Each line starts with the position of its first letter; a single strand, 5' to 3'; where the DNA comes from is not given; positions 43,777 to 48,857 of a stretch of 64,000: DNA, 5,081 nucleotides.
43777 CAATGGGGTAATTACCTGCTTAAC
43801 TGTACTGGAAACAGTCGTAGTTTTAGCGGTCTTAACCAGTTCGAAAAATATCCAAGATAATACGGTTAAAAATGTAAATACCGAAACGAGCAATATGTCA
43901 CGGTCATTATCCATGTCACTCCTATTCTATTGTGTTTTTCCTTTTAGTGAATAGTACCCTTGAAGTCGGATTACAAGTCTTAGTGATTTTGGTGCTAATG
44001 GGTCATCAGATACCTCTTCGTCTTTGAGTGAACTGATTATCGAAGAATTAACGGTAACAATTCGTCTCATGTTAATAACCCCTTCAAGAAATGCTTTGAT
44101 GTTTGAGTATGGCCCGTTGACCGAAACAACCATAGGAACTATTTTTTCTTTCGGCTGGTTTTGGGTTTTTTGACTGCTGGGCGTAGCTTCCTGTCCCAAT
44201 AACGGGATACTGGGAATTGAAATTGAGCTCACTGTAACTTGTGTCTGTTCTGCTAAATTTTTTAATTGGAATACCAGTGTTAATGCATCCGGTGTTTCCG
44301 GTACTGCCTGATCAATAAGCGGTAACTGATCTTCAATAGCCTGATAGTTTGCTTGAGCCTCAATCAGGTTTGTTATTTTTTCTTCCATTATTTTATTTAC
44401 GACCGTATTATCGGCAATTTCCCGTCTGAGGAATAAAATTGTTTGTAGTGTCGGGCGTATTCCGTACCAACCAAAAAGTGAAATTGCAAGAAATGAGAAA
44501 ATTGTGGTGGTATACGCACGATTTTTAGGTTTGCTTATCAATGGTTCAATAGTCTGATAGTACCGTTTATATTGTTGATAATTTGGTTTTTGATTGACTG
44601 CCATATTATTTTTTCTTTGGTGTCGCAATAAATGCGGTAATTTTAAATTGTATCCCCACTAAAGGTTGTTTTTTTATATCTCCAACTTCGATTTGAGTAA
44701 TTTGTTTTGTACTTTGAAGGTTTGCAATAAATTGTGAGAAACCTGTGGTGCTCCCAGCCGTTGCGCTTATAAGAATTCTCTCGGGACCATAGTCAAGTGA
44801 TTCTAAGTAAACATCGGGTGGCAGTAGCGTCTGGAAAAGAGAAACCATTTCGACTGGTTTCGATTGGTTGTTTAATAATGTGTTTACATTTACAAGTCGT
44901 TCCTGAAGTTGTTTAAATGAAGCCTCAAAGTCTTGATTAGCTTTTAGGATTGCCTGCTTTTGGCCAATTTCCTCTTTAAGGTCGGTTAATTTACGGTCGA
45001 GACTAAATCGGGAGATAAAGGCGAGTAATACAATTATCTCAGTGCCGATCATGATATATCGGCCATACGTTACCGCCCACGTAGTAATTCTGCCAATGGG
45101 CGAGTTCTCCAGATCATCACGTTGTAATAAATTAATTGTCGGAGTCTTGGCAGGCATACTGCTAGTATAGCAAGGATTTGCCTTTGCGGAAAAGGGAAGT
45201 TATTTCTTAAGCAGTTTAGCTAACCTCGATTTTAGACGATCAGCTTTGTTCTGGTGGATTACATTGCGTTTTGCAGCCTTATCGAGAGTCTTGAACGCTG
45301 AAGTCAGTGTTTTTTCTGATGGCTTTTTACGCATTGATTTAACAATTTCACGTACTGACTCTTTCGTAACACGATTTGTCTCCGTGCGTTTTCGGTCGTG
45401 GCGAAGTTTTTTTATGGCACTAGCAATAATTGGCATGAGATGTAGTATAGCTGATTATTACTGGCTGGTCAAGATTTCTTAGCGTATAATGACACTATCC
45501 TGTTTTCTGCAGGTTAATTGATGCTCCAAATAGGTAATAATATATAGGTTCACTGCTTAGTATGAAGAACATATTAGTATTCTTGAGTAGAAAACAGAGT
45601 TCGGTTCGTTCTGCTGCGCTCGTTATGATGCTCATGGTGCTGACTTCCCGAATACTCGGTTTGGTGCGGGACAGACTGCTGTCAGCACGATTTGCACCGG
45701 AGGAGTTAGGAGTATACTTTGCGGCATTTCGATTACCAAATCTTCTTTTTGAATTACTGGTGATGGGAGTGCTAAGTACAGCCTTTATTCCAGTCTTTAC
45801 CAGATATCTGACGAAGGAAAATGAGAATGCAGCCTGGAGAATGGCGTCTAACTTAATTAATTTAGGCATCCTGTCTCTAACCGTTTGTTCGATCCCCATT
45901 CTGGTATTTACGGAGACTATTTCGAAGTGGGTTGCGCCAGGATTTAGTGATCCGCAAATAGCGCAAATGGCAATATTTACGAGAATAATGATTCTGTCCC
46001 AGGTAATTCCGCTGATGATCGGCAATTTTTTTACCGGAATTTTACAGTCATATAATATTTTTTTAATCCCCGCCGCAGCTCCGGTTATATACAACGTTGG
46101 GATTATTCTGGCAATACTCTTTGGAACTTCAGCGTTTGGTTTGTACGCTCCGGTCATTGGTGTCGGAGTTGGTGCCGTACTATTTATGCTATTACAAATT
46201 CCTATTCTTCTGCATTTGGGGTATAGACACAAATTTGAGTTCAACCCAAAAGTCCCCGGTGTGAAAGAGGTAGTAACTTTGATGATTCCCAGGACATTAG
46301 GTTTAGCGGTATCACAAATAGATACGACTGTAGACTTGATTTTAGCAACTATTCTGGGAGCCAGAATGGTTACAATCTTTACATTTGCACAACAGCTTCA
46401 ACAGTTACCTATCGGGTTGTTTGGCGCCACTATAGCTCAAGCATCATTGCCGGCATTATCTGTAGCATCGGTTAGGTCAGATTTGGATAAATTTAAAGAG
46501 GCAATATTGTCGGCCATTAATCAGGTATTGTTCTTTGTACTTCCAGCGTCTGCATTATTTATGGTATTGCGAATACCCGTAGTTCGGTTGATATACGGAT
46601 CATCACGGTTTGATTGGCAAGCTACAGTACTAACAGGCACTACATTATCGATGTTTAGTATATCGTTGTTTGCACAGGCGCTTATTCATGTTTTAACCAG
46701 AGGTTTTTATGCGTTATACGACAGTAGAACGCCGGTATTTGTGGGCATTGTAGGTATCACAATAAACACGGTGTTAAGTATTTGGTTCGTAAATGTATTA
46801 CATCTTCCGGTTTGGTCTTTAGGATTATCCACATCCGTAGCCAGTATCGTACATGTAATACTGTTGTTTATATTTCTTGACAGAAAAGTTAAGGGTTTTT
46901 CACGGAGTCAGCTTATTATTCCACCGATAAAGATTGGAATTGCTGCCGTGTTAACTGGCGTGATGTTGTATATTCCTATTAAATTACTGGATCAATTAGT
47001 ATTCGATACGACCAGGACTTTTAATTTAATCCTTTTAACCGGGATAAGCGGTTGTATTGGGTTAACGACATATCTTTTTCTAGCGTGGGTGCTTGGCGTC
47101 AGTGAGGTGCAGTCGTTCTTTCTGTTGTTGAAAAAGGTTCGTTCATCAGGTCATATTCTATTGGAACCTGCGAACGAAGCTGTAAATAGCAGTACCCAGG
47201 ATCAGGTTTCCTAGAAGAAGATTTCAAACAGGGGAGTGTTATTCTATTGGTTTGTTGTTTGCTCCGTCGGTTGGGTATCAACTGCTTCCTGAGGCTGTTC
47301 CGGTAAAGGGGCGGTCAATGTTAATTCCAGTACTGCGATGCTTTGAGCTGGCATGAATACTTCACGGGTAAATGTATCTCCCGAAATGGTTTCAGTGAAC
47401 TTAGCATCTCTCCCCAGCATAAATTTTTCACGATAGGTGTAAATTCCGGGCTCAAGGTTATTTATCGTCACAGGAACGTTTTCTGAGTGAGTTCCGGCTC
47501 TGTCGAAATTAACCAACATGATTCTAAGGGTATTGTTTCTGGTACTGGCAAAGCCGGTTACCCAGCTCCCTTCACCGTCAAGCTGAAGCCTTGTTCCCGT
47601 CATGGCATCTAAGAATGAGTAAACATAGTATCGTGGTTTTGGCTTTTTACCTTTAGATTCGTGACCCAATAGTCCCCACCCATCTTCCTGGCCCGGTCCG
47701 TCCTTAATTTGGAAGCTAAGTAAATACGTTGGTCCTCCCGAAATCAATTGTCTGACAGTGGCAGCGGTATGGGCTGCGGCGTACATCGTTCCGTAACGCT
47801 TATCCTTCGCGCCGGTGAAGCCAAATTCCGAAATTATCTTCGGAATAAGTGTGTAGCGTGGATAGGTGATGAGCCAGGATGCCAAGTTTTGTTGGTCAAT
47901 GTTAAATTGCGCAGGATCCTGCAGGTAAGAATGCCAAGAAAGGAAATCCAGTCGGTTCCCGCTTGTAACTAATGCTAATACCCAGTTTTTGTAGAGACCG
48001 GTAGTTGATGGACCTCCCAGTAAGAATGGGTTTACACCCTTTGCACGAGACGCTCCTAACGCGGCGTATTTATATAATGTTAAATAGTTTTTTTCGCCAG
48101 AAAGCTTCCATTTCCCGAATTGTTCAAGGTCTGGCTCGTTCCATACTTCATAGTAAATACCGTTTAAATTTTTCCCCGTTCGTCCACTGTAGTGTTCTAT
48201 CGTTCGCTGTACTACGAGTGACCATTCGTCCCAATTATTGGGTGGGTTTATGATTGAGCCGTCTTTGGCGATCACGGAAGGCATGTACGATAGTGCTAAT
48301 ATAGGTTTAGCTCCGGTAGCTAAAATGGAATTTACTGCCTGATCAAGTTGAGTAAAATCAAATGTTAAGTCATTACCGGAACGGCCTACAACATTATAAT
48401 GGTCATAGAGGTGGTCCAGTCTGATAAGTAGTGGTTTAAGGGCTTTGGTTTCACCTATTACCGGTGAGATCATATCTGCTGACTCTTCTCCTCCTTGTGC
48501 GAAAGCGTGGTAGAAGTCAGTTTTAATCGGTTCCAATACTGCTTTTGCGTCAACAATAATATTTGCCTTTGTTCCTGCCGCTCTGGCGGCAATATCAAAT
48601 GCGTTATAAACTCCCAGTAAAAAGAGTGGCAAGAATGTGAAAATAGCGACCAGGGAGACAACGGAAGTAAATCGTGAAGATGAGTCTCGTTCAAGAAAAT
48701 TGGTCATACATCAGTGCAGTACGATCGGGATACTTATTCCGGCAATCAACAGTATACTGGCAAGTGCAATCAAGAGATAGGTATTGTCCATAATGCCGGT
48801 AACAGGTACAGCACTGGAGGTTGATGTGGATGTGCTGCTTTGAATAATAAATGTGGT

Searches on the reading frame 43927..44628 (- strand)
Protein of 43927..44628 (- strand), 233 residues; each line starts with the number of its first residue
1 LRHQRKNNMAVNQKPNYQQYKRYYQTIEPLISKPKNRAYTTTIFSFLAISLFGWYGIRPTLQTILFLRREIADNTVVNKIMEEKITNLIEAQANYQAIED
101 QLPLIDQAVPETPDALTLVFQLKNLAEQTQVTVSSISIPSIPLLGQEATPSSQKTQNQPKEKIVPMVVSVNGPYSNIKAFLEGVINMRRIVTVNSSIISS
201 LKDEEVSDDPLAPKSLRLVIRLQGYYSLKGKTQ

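Call 9: search_protein_families(library=pfam, proteins=[window:43927-44628:-], max_evalue=0.01)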
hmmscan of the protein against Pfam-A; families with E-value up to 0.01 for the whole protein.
window:43927-44628:- (233 aa): 1 family
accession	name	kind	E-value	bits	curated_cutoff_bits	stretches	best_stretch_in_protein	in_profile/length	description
PF04350.18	PilO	-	2.5e-08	34.6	22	1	82-204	19-127/145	Pilus assembly protein, PilO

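Call 59: search_protein_families(library=ncbifam, proteins=[window:43927-44628:-], max_evalue=0.01)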
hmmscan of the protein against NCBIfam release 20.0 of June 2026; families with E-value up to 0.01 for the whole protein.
window:43927-44628:- (233 aa): 0 families

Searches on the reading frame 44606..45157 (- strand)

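Call 9: search_protein_families(library=pfam, proteins=[window:44606-45157:-], max_evalue=0.01)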
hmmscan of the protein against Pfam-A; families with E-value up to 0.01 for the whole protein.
window:44606-45157:- (183 aa): 1 family
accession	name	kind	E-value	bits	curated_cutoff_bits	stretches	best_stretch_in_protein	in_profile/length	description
PF05137.18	PilN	-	1.6e-07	31.7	22.8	1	109-175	7-76/78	Fimbrial assembly protein (PilN)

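Call 59: search_protein_families(library=ncbifam, proteins=[window:44606-45157:-], max_evalue=0.01)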
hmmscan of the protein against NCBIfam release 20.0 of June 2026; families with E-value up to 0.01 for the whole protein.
window:44606-45157:- (183 aa): 0 families

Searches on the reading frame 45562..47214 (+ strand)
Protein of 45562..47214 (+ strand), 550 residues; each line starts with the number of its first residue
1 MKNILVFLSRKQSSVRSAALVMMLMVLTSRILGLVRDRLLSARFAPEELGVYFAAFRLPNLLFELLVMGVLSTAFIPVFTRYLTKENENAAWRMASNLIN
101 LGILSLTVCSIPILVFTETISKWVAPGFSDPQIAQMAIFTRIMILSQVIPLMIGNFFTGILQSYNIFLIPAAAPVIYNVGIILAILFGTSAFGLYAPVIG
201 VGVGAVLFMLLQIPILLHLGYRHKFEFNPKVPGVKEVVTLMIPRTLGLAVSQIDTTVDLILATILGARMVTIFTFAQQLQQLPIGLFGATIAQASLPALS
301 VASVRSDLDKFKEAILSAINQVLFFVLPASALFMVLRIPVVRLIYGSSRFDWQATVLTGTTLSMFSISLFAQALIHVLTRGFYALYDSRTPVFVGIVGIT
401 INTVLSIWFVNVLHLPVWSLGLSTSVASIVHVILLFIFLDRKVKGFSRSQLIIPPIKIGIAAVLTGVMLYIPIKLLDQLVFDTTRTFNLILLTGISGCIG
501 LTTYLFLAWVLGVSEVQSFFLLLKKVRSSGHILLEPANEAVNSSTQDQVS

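Call 9: search_protein_families(library=pfam, proteins=[window:45562-47214:+], max_evalue=0.01)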
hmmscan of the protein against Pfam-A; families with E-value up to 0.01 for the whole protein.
window:45562-47214:+ (550 aa): 3 families
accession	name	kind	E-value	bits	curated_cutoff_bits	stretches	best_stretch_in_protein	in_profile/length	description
PF03023.19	MurJ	-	1.5e-76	258.3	27.4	1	51-476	13-437/451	Lipid II flippase MurJ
PF13440.11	Polysacc_synt_3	-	3.1e-15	56.6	23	1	108-348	56-287/293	Polysaccharide biosynthesis protein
PF01554.23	MatE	-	0.00011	22.3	24.9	1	37-182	16-157/161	MatE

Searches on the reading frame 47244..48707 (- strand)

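Call 9: search_protein_families(library=pfam, proteins=[window:47244-48707:-], max_evalue=0.01)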
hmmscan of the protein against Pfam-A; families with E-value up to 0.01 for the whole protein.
window:47244-48707:- (487 aa): 1 family
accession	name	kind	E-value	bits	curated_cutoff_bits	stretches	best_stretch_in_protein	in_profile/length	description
PF01229.23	Glyco_hydro_39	-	2.1e-22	80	26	1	99-267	56-232/472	Glycosyl hydrolases family 39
